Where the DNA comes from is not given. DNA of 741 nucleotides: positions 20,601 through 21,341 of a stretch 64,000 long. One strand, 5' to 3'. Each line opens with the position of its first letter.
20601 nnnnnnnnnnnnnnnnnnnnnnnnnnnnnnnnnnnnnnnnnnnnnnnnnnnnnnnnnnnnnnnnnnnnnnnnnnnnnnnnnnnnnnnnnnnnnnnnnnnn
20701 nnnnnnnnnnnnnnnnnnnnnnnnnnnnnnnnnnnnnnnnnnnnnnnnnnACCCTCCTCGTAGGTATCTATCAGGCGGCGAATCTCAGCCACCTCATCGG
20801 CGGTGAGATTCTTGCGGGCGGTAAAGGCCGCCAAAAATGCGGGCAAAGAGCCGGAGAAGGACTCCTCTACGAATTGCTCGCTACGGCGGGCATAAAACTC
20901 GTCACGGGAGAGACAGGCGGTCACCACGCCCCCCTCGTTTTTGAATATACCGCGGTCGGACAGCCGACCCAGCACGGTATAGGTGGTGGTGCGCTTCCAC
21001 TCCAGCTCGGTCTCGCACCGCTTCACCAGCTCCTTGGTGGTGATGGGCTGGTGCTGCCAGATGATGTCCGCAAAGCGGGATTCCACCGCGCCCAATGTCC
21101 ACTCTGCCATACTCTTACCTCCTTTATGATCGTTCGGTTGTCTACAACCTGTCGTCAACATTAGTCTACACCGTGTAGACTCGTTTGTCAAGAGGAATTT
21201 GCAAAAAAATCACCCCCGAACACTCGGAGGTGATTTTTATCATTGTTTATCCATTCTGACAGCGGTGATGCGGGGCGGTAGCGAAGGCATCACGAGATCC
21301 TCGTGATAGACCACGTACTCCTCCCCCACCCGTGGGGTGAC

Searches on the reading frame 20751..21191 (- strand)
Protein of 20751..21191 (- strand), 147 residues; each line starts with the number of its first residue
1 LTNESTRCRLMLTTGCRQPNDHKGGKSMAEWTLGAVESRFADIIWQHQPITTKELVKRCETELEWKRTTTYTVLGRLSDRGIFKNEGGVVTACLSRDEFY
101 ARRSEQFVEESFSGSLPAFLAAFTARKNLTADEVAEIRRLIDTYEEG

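Call 39: search_protein_families(library=pfam, max_evalue=0.00001, proteins=[window:20751-21191:-])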
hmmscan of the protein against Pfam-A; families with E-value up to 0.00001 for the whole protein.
window:20751-21191:- (147 aa): 1 family
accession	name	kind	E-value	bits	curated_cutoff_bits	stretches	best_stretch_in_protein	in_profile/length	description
PF03965.22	Penicillinase_R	-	1.4e-22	80.6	22.6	1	33-142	1-114/115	Penicillinase repressor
